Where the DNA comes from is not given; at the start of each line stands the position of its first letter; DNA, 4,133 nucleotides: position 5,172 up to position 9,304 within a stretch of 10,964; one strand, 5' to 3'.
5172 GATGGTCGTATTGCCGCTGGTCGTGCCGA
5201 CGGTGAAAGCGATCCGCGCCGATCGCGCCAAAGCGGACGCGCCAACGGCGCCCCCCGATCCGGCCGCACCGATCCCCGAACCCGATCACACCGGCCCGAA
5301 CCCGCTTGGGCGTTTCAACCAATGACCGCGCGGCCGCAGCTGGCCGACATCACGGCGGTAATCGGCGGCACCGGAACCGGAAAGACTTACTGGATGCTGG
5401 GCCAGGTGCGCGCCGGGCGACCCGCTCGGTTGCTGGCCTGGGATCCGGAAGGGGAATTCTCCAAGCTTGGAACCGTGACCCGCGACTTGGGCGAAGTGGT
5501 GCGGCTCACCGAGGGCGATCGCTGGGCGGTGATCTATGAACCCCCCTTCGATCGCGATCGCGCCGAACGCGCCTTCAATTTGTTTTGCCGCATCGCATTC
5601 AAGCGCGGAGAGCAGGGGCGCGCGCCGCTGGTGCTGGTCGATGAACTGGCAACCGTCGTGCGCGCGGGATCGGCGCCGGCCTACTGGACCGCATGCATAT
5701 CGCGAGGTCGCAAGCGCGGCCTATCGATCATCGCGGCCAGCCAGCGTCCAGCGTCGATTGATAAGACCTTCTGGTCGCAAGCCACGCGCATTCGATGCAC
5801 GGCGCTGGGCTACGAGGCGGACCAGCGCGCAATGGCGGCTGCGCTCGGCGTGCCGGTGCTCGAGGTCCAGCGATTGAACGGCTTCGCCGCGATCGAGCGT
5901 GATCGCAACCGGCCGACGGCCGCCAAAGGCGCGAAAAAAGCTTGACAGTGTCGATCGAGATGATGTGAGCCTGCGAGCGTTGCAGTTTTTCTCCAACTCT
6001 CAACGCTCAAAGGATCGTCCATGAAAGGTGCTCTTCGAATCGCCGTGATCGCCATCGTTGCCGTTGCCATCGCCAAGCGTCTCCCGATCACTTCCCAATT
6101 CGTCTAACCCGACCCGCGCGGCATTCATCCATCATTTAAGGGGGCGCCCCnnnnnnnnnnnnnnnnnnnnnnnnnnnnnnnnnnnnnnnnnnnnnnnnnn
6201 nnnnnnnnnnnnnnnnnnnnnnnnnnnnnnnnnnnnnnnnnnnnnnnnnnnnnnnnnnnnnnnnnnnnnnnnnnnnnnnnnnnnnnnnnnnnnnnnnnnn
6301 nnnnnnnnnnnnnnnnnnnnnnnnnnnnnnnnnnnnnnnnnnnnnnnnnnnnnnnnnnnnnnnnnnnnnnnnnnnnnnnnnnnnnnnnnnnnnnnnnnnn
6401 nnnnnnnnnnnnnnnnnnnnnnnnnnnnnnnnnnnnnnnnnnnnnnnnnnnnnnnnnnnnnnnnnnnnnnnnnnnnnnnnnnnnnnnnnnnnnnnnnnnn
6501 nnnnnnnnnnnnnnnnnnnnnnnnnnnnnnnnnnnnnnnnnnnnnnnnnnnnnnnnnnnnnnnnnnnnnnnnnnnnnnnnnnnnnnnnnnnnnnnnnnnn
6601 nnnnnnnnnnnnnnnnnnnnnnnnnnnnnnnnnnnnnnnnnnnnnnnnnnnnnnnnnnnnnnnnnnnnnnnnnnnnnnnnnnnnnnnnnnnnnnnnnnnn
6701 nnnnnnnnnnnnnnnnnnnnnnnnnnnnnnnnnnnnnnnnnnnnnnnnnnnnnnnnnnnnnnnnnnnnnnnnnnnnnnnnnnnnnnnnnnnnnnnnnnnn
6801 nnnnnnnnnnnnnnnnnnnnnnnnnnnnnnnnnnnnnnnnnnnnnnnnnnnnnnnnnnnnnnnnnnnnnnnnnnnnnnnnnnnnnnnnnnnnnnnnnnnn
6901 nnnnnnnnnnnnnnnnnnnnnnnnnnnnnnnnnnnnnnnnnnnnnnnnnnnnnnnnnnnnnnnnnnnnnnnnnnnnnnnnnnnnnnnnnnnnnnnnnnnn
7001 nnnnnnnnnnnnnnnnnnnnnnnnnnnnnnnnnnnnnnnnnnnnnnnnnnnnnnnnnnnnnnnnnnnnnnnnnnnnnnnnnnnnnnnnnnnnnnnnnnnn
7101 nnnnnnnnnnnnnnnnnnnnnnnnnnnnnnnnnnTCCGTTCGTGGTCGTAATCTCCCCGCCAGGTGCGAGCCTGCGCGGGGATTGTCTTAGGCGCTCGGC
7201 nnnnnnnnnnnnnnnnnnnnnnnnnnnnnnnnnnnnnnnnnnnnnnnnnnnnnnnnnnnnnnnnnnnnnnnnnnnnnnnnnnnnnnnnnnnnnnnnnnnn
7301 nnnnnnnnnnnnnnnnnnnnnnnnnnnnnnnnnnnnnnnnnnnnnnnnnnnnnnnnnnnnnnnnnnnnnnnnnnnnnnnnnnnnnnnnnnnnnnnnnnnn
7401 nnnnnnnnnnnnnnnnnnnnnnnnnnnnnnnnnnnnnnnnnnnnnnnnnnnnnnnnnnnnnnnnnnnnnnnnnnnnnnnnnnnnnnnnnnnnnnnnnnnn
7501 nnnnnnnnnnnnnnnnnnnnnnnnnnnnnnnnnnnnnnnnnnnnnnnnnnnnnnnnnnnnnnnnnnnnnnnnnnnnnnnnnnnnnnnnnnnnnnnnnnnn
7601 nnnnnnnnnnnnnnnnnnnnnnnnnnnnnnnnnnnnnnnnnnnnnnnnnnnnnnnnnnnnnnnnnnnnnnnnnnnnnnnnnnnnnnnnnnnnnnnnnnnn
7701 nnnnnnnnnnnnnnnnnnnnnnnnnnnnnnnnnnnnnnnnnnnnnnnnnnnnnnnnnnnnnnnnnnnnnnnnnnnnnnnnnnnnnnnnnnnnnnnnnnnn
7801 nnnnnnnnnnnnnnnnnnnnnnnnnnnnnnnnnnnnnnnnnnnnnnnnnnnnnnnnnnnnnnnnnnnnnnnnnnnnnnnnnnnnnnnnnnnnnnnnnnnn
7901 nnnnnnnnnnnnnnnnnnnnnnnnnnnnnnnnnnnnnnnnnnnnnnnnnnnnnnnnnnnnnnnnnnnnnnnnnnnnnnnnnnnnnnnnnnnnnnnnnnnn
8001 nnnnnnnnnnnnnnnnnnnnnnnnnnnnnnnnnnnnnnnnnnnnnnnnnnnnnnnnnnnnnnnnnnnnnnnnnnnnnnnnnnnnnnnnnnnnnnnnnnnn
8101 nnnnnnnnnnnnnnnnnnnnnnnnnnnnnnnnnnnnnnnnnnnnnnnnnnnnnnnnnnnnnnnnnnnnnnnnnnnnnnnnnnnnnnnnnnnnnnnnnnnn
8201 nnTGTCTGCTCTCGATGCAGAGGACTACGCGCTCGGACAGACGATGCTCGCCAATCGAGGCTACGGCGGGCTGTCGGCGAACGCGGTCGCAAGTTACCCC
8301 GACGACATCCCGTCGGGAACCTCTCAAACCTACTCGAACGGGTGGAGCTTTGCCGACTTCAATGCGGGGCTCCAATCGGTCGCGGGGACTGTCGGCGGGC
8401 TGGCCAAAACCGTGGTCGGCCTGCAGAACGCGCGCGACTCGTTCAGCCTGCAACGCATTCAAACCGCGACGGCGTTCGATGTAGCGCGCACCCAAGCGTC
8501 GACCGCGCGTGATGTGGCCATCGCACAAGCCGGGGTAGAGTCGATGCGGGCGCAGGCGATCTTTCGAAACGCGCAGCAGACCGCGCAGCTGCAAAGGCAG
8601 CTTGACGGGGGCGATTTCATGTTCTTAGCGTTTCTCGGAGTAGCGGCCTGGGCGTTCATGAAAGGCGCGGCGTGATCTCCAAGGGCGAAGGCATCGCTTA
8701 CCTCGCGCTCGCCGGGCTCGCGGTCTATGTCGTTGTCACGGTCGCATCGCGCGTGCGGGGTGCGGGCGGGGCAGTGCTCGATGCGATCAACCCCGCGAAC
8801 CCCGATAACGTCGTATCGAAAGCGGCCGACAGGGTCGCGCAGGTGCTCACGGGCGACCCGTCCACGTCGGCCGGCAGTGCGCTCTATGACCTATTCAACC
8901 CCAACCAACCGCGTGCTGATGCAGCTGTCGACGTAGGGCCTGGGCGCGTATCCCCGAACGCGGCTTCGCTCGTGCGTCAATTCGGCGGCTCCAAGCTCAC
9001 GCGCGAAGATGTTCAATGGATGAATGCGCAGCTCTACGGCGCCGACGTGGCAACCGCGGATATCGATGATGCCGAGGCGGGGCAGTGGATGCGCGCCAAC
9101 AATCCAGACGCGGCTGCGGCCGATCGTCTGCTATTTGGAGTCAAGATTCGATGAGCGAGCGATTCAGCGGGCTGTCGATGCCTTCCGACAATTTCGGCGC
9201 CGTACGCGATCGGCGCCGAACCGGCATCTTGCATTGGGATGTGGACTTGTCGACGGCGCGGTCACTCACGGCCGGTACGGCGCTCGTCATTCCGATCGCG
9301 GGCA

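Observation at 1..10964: Complete ~10.87-kb circular genome of a tail-less, membrane-containing, PM2/corticovirus-like virus with rolling-circle replication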

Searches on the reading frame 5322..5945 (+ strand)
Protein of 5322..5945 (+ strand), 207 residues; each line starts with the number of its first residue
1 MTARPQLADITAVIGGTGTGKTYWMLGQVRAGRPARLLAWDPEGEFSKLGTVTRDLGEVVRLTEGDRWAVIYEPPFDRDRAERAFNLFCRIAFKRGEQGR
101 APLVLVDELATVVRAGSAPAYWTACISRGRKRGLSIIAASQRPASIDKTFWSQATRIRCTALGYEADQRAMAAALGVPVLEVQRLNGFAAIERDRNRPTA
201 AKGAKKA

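Call 6: search_protein_families(library=pfam, max_evalue=0.1, proteins=[window:5322-5945:+])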
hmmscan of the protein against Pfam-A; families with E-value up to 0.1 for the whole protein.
window:5322-5945:+ (207 aa): 0 families

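Call 7: search_protein_families(library=phrogs, max_evalue=0.1, proteins=[window:5322-5945:+])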
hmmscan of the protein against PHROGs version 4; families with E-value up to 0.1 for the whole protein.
window:5322-5945:+ (207 aa): 5 families
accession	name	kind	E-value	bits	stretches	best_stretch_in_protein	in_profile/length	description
phrog_2666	-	head and packaging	5.9e-28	98.8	1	4-188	317-506/555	terminase large subunit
phrog_7035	-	unknown function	9.4e-08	31.8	1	91-175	481-571/969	-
phrog_26274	-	head and packaging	0.0047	17.1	0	110-157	33-82/332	terminase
phrog_197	-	moron, auxiliary metabolic gene and host takeover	0.04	14.3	0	80-148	85-151/486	Zot-like toxin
phrog_97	-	other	0.094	12.9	0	9-94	74-159/506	UvsX-like recombinase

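Call 12: search_dna_similar(query=window:5322-5945:+, collection=phages, mode=protein, max_evalue=0.001)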
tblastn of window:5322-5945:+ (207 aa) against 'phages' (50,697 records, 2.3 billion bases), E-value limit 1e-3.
Records with a match: 18; places in all: 18; records where one place covers at least 80% of the query: 18.
Best place of each record, by identity: <60% 18.
By first word of the organism name: Vibrio 12; Pseudoalteromonas 4; Lysinibacillus 1; Thermus 1.
By host as written in the record: Vibrio anguillarum A023 10; Pseudoalteromonas sp. 6751 2; - 1; Pseudoalteromonas 1; Vibrio anguillarum strain A023 1; Lysinibacillus fusiformis GAM2 1; Thermus thermophilus HB27 1; Vibrio rumoiensis FERM P-14531 1.
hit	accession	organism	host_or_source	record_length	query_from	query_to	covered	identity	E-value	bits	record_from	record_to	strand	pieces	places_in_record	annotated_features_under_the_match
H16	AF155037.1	Pseudoalteromonas phage PM2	-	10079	5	199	94%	31.6%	5e-18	87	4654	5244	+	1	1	structural protein P9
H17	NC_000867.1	Pseudoalteromonas phage PM2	Pseudoalteromonas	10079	5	199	94%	31.6%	5e-18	87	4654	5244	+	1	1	terminase large subunit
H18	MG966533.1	Pseudoalteromonas phage Cr39582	Pseudoalteromonas sp. 6751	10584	5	199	94%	31.6%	5e-18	87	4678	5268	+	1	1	structural protein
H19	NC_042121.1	Pseudoalteromonas phage Cr39582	Pseudoalteromonas sp. 6751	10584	5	199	94%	31.6%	5e-18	87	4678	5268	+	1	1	terminase large subunit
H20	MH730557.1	Vibrio phage fNo16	Vibrio anguillarum strain A023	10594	12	195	89%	32.1%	2e-18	88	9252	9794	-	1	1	putative ATPase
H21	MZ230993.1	Vibrio phage NO16-like VIB93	Vibrio anguillarum A023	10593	12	195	89%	32.1%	2e-18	88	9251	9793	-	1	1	putative ATPase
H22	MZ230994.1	Vibrio phage NO16-like VIB88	Vibrio anguillarum A023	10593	12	195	89%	32.1%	2e-18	88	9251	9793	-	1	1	putative ATPase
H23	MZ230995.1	Vibrio phage NO16-like VIB1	Vibrio anguillarum A023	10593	12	195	89%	32.1%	2e-18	88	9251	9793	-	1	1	putative ATPase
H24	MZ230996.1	Vibrio phage NO16-like NB10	Vibrio anguillarum A023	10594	12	195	89%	32.1%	2e-18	88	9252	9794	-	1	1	putative ATPase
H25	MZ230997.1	Vibrio phage NO16-like 9014_8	Vibrio anguillarum A023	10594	12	195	89%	32.1%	2e-18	88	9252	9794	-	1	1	putative ATPase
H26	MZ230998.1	Vibrio phage NO16-like 1178_90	Vibrio anguillarum A023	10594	12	195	89%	32.1%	2e-18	88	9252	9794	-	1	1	putative ATPase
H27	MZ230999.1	Vibrio phage NO16-like 601_91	Vibrio anguillarum A023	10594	12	195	89%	32.1%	2e-18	88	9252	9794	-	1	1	putative ATPase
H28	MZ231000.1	Vibrio phage NO16-like 91-7-154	Vibrio anguillarum A023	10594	12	195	89%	32.1%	2e-18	88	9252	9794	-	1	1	putative ATPase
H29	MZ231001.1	Vibrio phage NO16-like 87-9-116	Vibrio anguillarum A023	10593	12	195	89%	32.1%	2e-18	88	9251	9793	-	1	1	putative ATPase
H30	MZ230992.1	Vibrio phage NO16-like VIB134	Vibrio anguillarum A023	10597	12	195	89%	32.1%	2e-18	88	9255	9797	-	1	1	putative ATPase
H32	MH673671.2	Thermus phage phiKo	Thermus thermophilus HB27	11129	8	177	82%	33.1%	2e-9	62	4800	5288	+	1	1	DNA packaging ATPase | hypothetical protein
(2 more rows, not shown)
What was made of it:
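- On DJR-capsid viruses of prokaryotes (class Tectiliviricetes): PM2 P9 E 5e-18 (call 12).
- On Corticoviridae / PM2 group: 31.6% identity over 94% of the protein, E 5e-18 (call 12).
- On Finnlakeviridae (FLiP-like ssDNA DJR phages): A packaging ATPase is present (call 12).
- Closest known: Vibrio phage NO16. Same: The NO16 ATPase is 32% identical to the window's (call 12).
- ATPase: 31.6% identical to PM2 P9 (call 12). The PM2 P9-like ATPase is the best match among isolated phages (call 12).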

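Call 62: search_solved_structures(query=window:5322-5945:+, max_evalue=1, show_alignments=1)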
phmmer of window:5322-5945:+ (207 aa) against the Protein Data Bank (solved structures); distinct sequences matched with E-value up to 1: 8.
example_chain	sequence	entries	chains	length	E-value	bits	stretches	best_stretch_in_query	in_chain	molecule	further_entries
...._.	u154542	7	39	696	0.01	18.8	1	100-171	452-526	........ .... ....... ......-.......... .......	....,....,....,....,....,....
4d2i_A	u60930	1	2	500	0.015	18.3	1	90-156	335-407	HERA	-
8xau_A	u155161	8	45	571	0.061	16.3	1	126-168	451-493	ATP-binding protein | HerA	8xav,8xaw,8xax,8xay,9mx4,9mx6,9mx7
8j4u_M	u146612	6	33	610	0.079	15.9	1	85-174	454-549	Nucleoside triphosphate hydrolase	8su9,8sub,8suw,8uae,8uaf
8ziq_M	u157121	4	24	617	0.18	14.8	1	126-169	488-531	HerA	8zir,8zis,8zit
8wet_A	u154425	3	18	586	0.4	13.6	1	45-173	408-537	TdpA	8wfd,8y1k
9c1m_M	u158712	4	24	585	0.48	13.4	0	126-156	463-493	ATP-binding protein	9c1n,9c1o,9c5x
4blp_A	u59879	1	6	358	0.85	12.6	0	4-45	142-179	PACKAGING ENZYME P4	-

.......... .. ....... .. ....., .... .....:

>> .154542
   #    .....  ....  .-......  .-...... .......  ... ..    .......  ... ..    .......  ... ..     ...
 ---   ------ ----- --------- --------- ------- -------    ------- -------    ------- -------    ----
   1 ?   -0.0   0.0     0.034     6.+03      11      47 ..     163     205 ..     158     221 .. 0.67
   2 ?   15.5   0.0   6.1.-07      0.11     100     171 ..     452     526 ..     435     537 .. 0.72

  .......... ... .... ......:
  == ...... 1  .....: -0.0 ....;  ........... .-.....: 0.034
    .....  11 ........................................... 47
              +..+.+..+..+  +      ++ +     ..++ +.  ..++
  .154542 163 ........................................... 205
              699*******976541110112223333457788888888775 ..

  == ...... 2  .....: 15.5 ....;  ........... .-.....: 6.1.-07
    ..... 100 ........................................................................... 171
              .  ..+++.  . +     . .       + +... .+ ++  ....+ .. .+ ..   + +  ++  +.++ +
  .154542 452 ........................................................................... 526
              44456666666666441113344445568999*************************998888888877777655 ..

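Call 77: get_annotated_region(hit=H32, flank=12000)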
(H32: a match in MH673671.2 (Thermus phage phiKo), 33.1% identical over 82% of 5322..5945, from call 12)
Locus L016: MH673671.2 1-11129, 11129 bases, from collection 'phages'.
description: Thermus phage phiKo, complete genome.
organism: Thermus phage phiKo (NCBI taxid 2301535)
taxonomy: Viruses; Varidnaviria; Bamfordvirae; Preplasmiviricota; Tectiliviricetes; Kalamavirales; Tectiviridae
host: Thermus thermophilus HB27; source: hot spring water; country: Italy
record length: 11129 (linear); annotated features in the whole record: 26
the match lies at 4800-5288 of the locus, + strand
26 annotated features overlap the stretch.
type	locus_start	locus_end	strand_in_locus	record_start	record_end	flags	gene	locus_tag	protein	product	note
CDS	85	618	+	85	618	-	-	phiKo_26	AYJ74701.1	hypothetical protein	-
CDS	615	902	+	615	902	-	-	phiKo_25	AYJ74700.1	hypothetical protein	-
CDS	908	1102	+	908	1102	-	-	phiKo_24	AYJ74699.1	hypothetical protein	-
CDS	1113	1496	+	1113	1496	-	-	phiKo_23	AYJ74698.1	hypothetical protein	-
CDS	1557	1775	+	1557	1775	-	-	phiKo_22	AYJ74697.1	hypothetical protein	-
CDS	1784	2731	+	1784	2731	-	-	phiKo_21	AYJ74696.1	hypothetical protein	-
CDS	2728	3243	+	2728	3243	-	-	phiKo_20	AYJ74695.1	lysozyme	-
CDS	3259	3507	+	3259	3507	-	-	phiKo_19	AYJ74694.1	head morphogenesis protein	-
CDS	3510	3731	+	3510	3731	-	-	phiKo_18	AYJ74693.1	hypothetical protein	-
CDS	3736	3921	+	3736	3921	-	-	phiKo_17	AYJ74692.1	ribonuclease Z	-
CDS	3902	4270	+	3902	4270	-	-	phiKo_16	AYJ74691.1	hypothetical protein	-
CDS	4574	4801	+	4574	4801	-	-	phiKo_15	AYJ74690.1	hypothetical protein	-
CDS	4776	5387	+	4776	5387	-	-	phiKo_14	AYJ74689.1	DNA packaging ATPase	-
CDS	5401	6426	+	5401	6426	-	-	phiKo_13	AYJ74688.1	putative major capsid protein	-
CDS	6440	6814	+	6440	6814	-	-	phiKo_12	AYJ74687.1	hypothetical protein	-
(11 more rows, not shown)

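Call 116: find_homologous_proteins(query=window:5322-5945:+, max_evalue=0.001)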
Query window:5322-5945:+ (207 aa): 31 proteins with E <= 0.001 among 1558 candidates.
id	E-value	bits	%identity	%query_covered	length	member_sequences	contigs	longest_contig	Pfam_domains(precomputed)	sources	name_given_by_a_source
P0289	1.2e-131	455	100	100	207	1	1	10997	-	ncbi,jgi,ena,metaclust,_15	metaclust:\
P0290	2.3e-103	362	80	99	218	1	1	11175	-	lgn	-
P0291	5.0e-93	328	72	98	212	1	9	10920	-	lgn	-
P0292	5.8e-93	328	73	96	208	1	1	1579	-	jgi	jgi:hypothetical protein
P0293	8.8e-88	311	66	99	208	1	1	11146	-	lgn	-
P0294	1.1e-87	311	69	98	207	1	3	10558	-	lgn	-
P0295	2.2e-87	310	68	100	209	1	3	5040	-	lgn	-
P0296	2.0e-86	307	67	98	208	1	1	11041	-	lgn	-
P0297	3.6e-86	306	68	99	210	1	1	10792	-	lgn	-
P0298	8.7e-84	298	68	98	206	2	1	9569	-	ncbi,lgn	-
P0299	2.1e-82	294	68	95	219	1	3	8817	-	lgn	-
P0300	1.5e-69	252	62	92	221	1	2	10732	-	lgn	-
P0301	1.0e-52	197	53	91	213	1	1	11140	-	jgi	-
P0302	4.1e-36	143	43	92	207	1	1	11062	-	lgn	-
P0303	6.2e-35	139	43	90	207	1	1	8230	-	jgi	jgi:hypothetical protein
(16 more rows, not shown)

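Call 118: search_solved_structures(query=A6, max_evalue=1)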
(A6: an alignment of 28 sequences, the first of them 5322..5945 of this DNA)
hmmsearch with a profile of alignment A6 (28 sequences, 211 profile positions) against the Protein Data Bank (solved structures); distinct sequences matched with E-value up to 1: 357 (the best 60 are shown).
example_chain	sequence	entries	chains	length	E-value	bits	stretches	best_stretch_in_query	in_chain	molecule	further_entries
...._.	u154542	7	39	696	1.5e-22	83.3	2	98-172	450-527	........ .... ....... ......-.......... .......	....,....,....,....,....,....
8j4u_M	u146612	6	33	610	2.3e-18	69.7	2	84-182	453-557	Nucleoside triphosphate hydrolase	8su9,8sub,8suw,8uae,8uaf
8xau_A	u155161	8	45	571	2.7e-18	69.5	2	102-185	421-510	ATP-binding protein | HerA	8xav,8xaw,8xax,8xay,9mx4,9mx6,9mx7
8ziq_M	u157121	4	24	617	1.7e-16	63.6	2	124-175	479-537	HerA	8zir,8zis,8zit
9c1m_M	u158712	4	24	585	6.7e-16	61.6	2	116-182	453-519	ATP-binding protein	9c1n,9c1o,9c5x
8yho_A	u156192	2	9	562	4.8e-15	58.8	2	103-171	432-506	DUF87 domain-containing protein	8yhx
9x1l_A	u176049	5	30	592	2.2e-12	50.1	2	98-175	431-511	DNA helicase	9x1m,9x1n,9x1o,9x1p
4d2i_A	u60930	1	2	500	1.8e-11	47.1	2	103-176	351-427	HERA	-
8wet_A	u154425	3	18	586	3.5e-09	39.7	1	96-172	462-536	TdpA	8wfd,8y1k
4kfr_A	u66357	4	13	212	1.1e-07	34.8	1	8-200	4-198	Genome packaging NTPase B204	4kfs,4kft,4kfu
11kk_A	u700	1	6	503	2.4e-07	33.7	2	99-176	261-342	HerA like helicase YjgR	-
1gl6_A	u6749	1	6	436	2.6e-07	33.6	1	8-51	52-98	ATPASE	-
1e9r_A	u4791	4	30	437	2.6e-07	33.5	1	8-51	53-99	CONJUGAL TRANSFER PROTEIN TRWB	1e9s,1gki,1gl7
4r2h_A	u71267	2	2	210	4.1e-07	32.9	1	8-199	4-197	STIV B204 ATPase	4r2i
4nh0_A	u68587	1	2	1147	5.1e-07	32.6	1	11-142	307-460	Cell divisionFtsK/SpoIIIE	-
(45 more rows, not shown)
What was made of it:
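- On DJR-capsid viruses of prokaryotes (class Tectiliviricetes): The profile hits HerA at E 1.5e-22 and STIV B204 over its full length at E 1e-7 (call 118).
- The profile matches B204 and HerA (call 118).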

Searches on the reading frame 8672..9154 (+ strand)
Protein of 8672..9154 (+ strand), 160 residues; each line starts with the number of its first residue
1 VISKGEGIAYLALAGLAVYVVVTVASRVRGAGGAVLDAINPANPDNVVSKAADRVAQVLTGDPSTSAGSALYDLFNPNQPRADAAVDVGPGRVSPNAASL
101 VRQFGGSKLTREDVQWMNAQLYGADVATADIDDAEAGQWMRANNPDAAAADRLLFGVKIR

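Call 6: search_protein_families(library=pfam, max_evalue=0.1, proteins=[window:8672-9154:+])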
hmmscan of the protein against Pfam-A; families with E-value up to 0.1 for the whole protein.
window:8672-9154:+ (160 aa): 1 family
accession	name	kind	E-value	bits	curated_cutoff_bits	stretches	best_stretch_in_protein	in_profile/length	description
PF11098.13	Chlorosome_CsmC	-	0.023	15.1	26.3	1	15-107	41-131/139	Chlorosome envelope protein C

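Call 7: search_protein_families(library=phrogs, max_evalue=0.1, proteins=[window:8672-9154:+])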
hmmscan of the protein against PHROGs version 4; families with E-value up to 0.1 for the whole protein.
window:8672-9154:+ (160 aa): 1 family
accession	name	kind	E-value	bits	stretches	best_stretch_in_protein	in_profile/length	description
phrog_9239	-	tail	0.0073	15.7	1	29-135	554-662/741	tail tubular protein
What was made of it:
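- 8202..9154 (+): Two membrane proteins: 157 aa with a C-terminal TM and 160 aa with an N-terminal TM. Probably internal-membrane virion proteins. No significant family hit (calls 6, 7).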
